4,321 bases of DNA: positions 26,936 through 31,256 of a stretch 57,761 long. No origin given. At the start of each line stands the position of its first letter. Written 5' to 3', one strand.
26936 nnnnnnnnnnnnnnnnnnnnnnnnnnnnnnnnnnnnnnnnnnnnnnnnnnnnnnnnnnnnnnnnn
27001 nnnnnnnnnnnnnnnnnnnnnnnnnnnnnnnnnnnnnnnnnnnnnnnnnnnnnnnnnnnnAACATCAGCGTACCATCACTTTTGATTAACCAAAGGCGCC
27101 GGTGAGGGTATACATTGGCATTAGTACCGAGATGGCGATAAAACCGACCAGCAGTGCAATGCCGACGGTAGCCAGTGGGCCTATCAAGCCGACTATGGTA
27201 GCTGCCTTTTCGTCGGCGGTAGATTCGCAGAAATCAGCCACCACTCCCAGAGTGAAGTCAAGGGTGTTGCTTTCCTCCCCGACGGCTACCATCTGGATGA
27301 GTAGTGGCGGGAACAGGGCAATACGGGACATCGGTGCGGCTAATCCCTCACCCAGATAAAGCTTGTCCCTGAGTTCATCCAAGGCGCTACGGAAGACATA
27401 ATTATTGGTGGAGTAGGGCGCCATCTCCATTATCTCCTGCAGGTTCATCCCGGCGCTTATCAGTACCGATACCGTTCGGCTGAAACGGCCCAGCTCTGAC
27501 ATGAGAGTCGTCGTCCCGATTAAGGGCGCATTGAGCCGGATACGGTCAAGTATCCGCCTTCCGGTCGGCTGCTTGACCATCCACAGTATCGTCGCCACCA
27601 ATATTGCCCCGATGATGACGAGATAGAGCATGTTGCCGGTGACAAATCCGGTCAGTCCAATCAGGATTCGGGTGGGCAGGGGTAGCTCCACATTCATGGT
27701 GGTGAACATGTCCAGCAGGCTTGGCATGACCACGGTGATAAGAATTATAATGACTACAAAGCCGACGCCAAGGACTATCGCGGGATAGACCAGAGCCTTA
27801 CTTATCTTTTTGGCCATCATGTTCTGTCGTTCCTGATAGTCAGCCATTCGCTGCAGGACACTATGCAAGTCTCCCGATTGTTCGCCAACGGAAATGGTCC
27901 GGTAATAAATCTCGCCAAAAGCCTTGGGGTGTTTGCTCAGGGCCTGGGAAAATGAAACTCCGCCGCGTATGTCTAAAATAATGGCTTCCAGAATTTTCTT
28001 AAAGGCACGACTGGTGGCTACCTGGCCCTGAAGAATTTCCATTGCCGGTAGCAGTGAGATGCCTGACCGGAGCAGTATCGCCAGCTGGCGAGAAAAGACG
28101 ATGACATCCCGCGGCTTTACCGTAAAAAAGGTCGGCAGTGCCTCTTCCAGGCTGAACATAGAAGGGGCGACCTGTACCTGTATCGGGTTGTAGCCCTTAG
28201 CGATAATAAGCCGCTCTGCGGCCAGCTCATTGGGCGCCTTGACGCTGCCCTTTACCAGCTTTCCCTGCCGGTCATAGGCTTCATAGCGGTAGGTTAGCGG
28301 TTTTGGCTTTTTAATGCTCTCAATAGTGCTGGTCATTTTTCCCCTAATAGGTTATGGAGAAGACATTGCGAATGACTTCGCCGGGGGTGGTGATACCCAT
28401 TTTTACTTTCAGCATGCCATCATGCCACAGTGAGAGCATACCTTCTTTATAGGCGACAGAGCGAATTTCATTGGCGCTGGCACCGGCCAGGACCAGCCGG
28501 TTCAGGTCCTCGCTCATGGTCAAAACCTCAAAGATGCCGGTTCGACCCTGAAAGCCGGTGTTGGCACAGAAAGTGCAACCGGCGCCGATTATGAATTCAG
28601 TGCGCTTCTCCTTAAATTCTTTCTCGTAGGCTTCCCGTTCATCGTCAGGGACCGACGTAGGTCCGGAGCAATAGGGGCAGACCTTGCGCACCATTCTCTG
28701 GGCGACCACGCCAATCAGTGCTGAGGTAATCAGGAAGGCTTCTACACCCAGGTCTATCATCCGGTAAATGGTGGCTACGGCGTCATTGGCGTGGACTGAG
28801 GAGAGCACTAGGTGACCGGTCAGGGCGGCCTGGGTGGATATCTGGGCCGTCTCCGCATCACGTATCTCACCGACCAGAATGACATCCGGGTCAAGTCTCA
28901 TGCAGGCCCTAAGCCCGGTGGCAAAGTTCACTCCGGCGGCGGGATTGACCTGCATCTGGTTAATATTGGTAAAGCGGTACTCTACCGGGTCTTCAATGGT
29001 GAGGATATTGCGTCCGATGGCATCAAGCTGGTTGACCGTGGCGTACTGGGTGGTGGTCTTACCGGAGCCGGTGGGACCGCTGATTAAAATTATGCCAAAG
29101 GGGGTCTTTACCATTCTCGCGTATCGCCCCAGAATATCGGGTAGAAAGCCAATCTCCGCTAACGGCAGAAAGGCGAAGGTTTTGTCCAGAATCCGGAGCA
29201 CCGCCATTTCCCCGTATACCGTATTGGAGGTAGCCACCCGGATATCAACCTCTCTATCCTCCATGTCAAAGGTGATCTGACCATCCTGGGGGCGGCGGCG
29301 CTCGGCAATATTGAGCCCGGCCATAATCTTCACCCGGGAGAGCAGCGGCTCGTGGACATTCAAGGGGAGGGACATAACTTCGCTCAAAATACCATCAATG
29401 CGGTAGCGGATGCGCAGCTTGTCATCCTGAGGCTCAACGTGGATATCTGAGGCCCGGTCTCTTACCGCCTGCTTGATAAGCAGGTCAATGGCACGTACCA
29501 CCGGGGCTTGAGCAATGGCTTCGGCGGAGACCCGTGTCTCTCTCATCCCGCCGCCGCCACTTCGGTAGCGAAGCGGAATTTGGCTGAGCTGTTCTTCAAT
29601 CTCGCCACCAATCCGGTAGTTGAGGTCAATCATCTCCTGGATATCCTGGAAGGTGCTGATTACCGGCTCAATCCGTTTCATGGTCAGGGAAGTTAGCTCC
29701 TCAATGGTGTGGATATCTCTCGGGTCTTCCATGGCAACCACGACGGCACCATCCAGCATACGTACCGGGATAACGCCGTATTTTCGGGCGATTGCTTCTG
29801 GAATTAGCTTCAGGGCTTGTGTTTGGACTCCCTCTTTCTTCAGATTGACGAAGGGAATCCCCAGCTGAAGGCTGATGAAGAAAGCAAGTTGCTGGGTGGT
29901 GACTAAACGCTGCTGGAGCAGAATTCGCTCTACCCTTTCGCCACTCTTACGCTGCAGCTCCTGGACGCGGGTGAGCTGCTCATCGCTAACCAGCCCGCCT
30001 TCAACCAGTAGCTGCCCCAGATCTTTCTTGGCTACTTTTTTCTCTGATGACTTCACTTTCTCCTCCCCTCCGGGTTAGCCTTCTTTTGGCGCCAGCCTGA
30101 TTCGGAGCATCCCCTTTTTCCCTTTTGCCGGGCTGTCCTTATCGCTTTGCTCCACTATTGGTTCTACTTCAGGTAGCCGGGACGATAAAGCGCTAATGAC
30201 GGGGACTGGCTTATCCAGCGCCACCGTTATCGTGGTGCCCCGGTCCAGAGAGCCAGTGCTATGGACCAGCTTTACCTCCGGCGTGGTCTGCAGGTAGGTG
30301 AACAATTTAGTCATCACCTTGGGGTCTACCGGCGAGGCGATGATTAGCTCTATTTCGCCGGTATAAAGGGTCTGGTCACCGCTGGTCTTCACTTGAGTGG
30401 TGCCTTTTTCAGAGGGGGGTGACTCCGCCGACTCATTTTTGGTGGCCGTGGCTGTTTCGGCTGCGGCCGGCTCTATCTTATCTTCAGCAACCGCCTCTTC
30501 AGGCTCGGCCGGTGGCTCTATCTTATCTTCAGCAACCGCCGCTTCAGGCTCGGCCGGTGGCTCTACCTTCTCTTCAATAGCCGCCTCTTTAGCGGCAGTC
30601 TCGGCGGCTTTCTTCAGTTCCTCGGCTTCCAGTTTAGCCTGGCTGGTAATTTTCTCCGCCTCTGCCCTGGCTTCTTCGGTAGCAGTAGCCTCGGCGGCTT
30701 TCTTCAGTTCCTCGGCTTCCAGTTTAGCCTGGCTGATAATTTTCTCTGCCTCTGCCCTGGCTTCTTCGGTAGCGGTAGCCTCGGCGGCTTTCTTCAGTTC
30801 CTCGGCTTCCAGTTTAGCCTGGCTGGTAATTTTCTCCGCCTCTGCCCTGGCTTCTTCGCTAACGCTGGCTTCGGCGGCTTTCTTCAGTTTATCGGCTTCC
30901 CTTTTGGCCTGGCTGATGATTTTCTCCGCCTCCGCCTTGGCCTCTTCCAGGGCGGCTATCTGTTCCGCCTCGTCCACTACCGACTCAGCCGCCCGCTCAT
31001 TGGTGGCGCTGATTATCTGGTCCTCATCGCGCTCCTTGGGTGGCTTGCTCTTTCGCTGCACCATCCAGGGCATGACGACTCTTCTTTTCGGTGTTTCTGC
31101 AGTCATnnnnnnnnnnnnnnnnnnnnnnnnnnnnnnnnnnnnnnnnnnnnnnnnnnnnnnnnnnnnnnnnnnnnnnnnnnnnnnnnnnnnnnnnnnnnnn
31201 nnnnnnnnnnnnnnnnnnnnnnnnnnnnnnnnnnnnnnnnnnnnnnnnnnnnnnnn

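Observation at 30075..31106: Coiled-coil protein built from near-identical 90-bp repeats, encoded directly upstream of PilB2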

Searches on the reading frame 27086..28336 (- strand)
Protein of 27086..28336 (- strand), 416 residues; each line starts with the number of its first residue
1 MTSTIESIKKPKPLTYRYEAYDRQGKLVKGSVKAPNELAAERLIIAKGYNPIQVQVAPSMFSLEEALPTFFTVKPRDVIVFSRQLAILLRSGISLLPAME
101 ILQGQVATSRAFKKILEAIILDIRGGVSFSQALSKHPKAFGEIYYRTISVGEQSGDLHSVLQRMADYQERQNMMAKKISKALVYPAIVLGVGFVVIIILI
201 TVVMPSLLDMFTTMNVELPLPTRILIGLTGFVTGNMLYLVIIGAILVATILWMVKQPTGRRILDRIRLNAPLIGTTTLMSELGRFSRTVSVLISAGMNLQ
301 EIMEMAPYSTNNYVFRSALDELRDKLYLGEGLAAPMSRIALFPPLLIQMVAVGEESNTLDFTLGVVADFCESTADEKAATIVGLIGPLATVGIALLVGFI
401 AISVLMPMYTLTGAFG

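Call 3: search_protein_families(library=pfam, proteins=[window:27086-28336:-], max_evalue=1)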
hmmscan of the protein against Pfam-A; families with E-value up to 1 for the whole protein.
window:27086-28336:- (416 aa): 3 families
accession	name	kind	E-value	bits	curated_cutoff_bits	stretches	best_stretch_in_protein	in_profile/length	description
PF00482.28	T2SSF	-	8e-52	174.9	25.2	2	81-205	1-125/125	Type II secretion system (T2SS), protein F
PF20990.2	DUF2207_C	-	0.1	12.7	33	1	169-265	119-202/247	Predicted membrane protein (DUF2207) C-terminal domain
PF12420.13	DUF3671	-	0.76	9.6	34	1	166-254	138-206/223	Fam-L, Fam-M like protein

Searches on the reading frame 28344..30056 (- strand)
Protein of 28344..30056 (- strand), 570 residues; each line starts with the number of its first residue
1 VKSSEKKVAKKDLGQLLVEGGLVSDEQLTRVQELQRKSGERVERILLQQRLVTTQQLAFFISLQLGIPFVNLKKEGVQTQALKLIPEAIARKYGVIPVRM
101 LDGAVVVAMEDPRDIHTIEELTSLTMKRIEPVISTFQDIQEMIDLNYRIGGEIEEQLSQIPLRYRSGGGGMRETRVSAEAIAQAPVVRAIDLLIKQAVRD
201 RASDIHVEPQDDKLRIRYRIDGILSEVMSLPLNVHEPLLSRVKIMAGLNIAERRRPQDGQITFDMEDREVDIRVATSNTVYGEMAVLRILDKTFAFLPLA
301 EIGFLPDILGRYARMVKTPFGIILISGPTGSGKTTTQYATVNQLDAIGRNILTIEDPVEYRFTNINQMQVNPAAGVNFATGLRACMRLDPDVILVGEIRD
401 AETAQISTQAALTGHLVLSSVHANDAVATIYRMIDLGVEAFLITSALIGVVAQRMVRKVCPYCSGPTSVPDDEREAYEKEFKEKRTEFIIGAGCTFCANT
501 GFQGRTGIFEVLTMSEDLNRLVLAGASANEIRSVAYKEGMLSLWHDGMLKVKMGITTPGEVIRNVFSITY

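Call 3: search_protein_families(library=pfam, proteins=[window:28344-30056:-], max_evalue=1)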
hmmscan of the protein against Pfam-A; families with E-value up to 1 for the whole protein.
window:28344-30056:- (570 aa): 14 families
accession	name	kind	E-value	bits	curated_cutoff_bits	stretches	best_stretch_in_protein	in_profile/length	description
PF00437.27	T2SSE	-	3.4e-121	404.8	24.9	1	182-563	4-370/370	Type II/IV secretion system protein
PF05157.20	MshEN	-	1.4e-19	70.3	23.1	1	65-149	1-86/90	MshEN domain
PF20720.3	nSTAND3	-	0.0065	16.6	27.2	1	321-359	18-56/155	Novel STAND NTPase 3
PF13476.12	AAA_23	-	0.012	16.7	27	1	321-335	20-34/201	AAA domain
PF13401.12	AAA_22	-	0.031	15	27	1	321-359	6-44/130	AAA domain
PF25199.1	nSTAND_NTPase5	-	0.036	14.3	34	1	317-364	38-86/145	Novel STAND NTPase 5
PF00004.35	AAA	-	0.04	14.8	21.2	1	323-398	1-66/131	ATPase family associated with various cellular activities (AAA)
PF04851.21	ResIII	-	0.043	14.2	22.5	1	321-352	24-57/164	Type III restriction enzyme, res subunit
PF13191.12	AAA_16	-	0.12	13.4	32.6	1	318-336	23-40/167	AAA ATPase domain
PF13604.12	AAA_30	-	0.12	12.5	27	1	315-352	13-50/191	AAA domain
PF06414.18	Zeta_toxin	-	0.13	12.2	22.3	1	322-355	18-50/199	Zeta toxin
PF13555.12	AAA_29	-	0.14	12.4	27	1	321-335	23-37/61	P-loop containing region of AAA domain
PF00448.28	SRP54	-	0.14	12.3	22.7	1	322-371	3-51/196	SRP54-type protein, GTPase domain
PF24042.1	DUF7351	-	0.22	11.7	31.2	1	453-500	62-103/177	Domain of unknown function (DUF7351)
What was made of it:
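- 28344..30056 (-): pilB2, a PilB-type assembly ATPase (MshEN N-domain + T2SSE); the conserved downstream partner gene. Pfam T2SSE 3.4e-121 and MshEN 1.4e-19 (call 3).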

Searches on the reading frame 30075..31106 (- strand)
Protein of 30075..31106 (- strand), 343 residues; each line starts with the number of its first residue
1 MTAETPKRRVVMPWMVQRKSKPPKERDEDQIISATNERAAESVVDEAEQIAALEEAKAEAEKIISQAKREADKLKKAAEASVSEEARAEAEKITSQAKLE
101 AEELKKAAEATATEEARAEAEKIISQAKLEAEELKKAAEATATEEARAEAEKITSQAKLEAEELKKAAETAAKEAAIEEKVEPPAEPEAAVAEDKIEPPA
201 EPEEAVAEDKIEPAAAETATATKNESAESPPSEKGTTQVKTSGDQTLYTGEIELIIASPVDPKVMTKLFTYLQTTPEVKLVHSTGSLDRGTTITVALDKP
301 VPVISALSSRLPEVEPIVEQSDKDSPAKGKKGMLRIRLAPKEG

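Call 3: search_protein_families(library=pfam, proteins=[window:30075-31106:-], max_evalue=1)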
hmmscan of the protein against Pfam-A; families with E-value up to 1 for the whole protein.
window:30075-31106:- (343 aa): 0 families

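Call 5: search_protein_families(library=ncbifam, proteins=[window:30075-31106:-], max_evalue=1)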
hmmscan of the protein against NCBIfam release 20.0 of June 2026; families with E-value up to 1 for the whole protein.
window:30075-31106:- (343 aa): 9 families
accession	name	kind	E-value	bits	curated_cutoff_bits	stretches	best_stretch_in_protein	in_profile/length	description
TIGR02926.1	AhaH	equivalog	7.8e-07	29.3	48.5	2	37-110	8-83/85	ATP synthase archaeal subunit H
TIGR01985.1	phasin_2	equivalog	0.00036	21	99.7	3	113-142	3-32/123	phasin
NF011042.0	PRK14472.1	equivalog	0.036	14.1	198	1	36-110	58-132/175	F0F1 ATP synthase subunit B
NF046048.1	NlpC_P60_DIP1281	equivalog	0.069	12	517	1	37-240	195-386/587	DIP1281 family NlpC/P60 protein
NF002424.0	PRK01558.1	equivalog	0.11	12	241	1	43-82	16-57/203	V-type ATP synthase subunit E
TIGR01144.1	ATP_synt_b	equivalog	0.19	11.6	65.5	1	28-109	32-108/147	F0F1 ATP synthase subunit B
NF043079.1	MMSYN1_0167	equivalog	0.4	9.4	740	1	26-176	98-245/561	oligopeptide ABC transporter ATP-binding protein OppD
NF011511.0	PRK14949.1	equivalog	0.59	8.4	1016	1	32-229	400-627/984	DNA polymerase III subunits gamma and tau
TIGR03319.1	RNase_Y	equivalog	0.77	8.2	454.35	1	40-109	14-83/514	ribonuclease Y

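Call 6: search_solved_structures(query=window:30075-31106:-, max_evalue=10, show_alignments=2)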
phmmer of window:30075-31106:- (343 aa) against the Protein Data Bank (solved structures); distinct sequences matched with E-value up to 10: 18.
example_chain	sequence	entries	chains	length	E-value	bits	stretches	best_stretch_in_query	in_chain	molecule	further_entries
9r1l_A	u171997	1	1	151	0.00044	23.3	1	52-168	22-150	sc-apCC-4-SN38-1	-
9r1n_A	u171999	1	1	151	0.00079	22.4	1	52-168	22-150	sc-apCC-4-DPH-2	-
9r1m_A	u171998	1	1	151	0.012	18.6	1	52-168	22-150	sc-apCC-4-LMF-1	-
8a3k_UNK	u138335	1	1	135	0.013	18.5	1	53-168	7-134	sc-apCC-4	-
9r1j_A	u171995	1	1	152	0.014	18.3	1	52-168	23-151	sc-apCC-4-NR-1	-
9r1k_A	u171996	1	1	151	0.019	17.9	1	53-168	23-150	sc-apCC-4-A7F-1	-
9o19_X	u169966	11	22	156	0.25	14.2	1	33-125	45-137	ATP synthase subunit b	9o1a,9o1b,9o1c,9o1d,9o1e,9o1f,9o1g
9uc5_A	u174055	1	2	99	0.27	14.1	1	115-192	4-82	GPX62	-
8j0s_d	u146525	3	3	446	0.35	13.7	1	40-101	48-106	Multifunctional fusion protein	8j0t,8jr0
5jsn_B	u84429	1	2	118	0.85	12.5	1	51-160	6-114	Bcl2 inhibitor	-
9itj_U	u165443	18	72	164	2.1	11.2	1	35-135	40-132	ATP synthase subunit b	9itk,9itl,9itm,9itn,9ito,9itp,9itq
5jsb_B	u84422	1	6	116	4.1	10.2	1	61-163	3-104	Mcl-1 inhibitor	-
4oyd_B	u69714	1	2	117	5.3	9.9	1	48-102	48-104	Computationally designed Inhibitor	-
5t4o_I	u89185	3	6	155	5.7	9.8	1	34-128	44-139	ATP synthase subunit b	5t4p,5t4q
2dm9_A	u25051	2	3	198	5.8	9.7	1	54-162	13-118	V-type ATP synthase subunit E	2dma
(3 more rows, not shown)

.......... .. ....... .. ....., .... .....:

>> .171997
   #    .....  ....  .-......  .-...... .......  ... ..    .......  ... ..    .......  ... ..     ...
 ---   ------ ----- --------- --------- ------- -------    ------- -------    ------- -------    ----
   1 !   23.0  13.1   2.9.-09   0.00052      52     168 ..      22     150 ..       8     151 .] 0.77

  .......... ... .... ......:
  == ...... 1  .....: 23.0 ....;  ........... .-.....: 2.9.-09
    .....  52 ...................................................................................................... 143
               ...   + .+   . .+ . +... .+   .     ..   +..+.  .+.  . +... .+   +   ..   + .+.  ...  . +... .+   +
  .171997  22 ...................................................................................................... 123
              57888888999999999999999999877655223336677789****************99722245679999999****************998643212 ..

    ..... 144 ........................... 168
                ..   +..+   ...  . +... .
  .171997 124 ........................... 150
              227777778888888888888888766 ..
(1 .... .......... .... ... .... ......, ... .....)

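Call 19: search_protein_families(library=pfam, alignment_id=A2, max_evalue=0.001)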
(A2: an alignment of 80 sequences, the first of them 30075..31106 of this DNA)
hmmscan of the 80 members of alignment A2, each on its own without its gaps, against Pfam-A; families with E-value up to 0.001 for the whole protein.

A. member 1, window:30075-31106:- (343 aa): 0 families

B. families by the number of members that match (of 80 scanned): 6 families
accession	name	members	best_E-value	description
PF16342.10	DUF4972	13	1.6e-06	Domain of unknown function (DUF4972)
PF05103.18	DivIVA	1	1e-05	DivIVA protein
PF06188.17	HrpE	1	5.5e-05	HrpE/YscL/FliH and V-type ATPase subunit E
PF05957.18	DUF883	1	0.00037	DUF883 N-terminal domain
PF12072.13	RNase_Y_N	1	0.00048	RNase Y N-terminal region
PF01991.23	vATP-synt_E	1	0.0006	ATP synthase (E/31 kDa) subunit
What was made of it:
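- On FliH/YscL/HrpE - V-type ATPase subunit E (Pfam PF06188, PF01991; NCBIfam V-type E): Among 80 relatives, one hits HrpE (5.5e-5) and one hits vATP-synt_E (6e-4) (call 19).
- Closest known: DivIVA/GpsB family of membrane-binding coiled-coil scaffolds. Different: Only 1 of 80 relatives reaches E = 1e-5 against Pfam DivIVA (call 19).
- One of 80 relatives hits HrpE/FliH at 5.5e-5, and one hits vATP-synt_E at 6e-4 (call 19).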

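Call 30: predict_structure(alignment_id=A2)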
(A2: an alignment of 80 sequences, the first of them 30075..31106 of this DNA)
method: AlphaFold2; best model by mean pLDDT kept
length: 343 residues; sequences in the alignment: 80
mean_pLDDT: 75.9   pTM: 0.38
mean pLDDT of the five models: 75.9, 73.4, 72.4, 71.4, 69.3
residues with pLDDT >= 90: 96; 70-90: 139; 50-70: 43; < 50: 65
segments of 3 or more residues with pLDDT < 50: 1-4, 16-20, 25-27, 186-212, 214-231
pLDDT, mean of each block of 10 residues (from residue 1): 47 51 52 61 81 89 92 87 85 89 85 82 86 78 77 87 83 74 50 44 39 41 43 69 90 94 95 96 92 96 96 94 66 91 71
secondary structure, 60 per line:
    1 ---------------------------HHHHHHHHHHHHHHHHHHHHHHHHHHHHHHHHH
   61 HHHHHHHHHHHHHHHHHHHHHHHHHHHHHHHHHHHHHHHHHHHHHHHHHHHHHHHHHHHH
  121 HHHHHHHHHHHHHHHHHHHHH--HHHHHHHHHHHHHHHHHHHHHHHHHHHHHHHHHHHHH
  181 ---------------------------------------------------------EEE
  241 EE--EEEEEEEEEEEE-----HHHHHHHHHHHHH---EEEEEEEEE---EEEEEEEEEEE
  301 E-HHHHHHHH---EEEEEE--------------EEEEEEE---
elements in order: H28-141 H144-180 E238-242 E245-256 H262-274 E278-286 E290-301 H303-310 E314-319 E334-340
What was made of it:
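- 31026..31106 (-): Basic N-terminal segment (aa 1-27, net charge +5), including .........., which corresponds to the family's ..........KK start. Low pLDDT (call 30).
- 30567..31025 (-): Long alpha-helical rod (aa 28-180; Ala/Glu/Lys-rich, net charge -16). AlphaFold2 helices 28-141 and 144-180 with pLDDT about 80-90 (call 30).
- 30396..30566 (-): Acidic, proline-containing disordered linker (aa 181-237, net charge -12, 9 Pro). pLDDT below 50 for residues 186-231 (call 30).
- On FliH/YscL/HrpE - V-type ATPase subunit E: A disordered linker at residues 181-237 separates the helix from the domain (call 30).
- On Unnamed Dehalococcoidia family: AlphaFold2 model (call 30).
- The C-terminal domain is separated from the helix by a disordered acidic linker (call 30).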

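Call 33: fold_search(model_id=the predicted structure, library=pdb)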
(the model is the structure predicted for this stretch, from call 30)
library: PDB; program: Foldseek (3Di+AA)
matches with E <= 10: 397; with E <= 0.001: 0
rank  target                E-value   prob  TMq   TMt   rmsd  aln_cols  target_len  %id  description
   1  1f08_B                2.0e-01  0.75  0.17  0.34   4.5        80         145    8  CRYSTAL STRUCTURE OF THE DNA-BINDING DOMAIN OF THE REPLICATION INITIATION PROTEIN E1 FROM PAPILLOMAVIRUS (released 2001-05-16)
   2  9cnz_C                2.4e-01  0.25  0.10  0.19  11.0        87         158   11  Structure of BAM complexed with PTB2 ligand in detergent (released 2024-12-25)
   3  1f08_A                2.7e-01  0.57  0.17  0.34  10.3       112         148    9  CRYSTAL STRUCTURE OF THE DNA-BINDING DOMAIN OF THE REPLICATION INITIATION PROTEIN E1 FROM PAPILLOMAVIRUS (released 2001-05-16)
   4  2xma_B                3.5e-01  0.21  0.14  0.28  14.7       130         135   11  DEINOCOCCUS RADIODURANS ISDRA2 TRANSPOSASE RIGHT END DNA COMPLEX (released 2010-10-13)
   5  2a10_A                4.4e-01  0.25  0.12  0.32  13.4        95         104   10  carboxysome shell protein ccmK4 (released 2005-08-09)
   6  8t0v_C                4.7e-01  0.20  0.12  0.31   8.3        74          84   20  Closed state of lysine 5,6-aminomutase from Thermoanaerobacter tengcongensis (released 2024-07-03)
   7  6g10_B                4.9e-01  0.44  0.14  0.47   3.7        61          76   21  Complex of rice blast (Magnaporthe oryzae) effector protein AVR-PikD with the HMA domain of Pikp-1 from rice (Oryza sa (released 2018-06-13)
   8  4qif_B                4.9e-01  0.30  0.12  0.39  13.4        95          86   14  Crystal Structure of PduA with edge mutation K26A and pore mutation S40H (released 2015-02-18)
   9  2rio_B                4.9e-01  0.12  0.12  0.11  14.9       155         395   10  Structure of the dual enzyme Ire1 reveals the basis for catalysis and regulation of non-conventional splicing (released 2008-01-29)
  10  4rbu_A                5.9e-01  0.51  0.13  0.41   4.1        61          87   16  PduA K26A S40Q mutant, from Salmonella enterica serovar Typhimurium LT2 (released 2015-02-18)
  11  2ab5_B                5.9e-01  0.11  0.11  0.14   8.8        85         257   14  bI3 LAGLIDADG Maturase (released 2005-08-30)
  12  4ox7_A                6.3e-01  0.21  0.12  0.32  13.5        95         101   15  Structure of Synechococcus elongatus PCC 7942 CcmK2 (released 2014-08-27)
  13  2joq_MODEL_1_A        6.7e-01  0.13  0.12  0.29   6.1        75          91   13  Solution Structure of Protein HP0495 from H. pylori; Northeast structural genomics consortium target PT2; Onta (released 2007-04-03)
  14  6fu9_A                7.1e-01  0.41  0.14  0.49   6.2        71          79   22  Complex of rice blast (Magnaporthe oryzae) effector protein AVR-PikD with the HMA domain of Pikm-1 from rice (Oryza sa (released 2018-06-13)
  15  8ro2_C                7.1e-01  0.41  0.13  0.05   7.2        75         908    9  Integrative Structure of the human intron lariat Spliceosome (ILS'') (released 2024-09-18)
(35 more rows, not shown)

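Call 52: find_related_loci(query=window:30075-31106:-, collection=metagenome_contigs, flank=3000)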
Query window:30075-31106:- (343 aa) in metagenome_contigs; peptide patterns used: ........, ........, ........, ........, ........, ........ (x = any residue, [..] = any of these).
600 stretches matched a pattern (row limit reached: there are more); 5 encode a relative of the query (tblastn E <= 1e-3); 5 distinct loci.
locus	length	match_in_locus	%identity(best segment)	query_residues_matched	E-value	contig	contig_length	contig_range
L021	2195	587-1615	100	1-343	0e+0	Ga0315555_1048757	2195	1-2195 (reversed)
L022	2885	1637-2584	75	1-343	2e-150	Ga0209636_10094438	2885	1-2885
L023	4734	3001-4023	80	1-343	1e-141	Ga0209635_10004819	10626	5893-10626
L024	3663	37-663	80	63-343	2e-88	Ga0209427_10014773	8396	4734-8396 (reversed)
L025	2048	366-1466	47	1-342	2e-69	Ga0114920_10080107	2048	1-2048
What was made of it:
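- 30075..31106 (-): Gene X, coding sequence of 343 aa; first gene of the pilB2 operon. An identical copy lies on metagenome contig Ga0315555_1048757 (call 52).
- An identical copy sits on an independent contig record (call 52).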

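Call 57: search_protein_families(library=phrogs, proteins=[window:30075-31106:-], max_evalue=0.01)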
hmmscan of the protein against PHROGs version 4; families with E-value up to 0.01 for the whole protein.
window:30075-31106:- (343 aa): 0 families
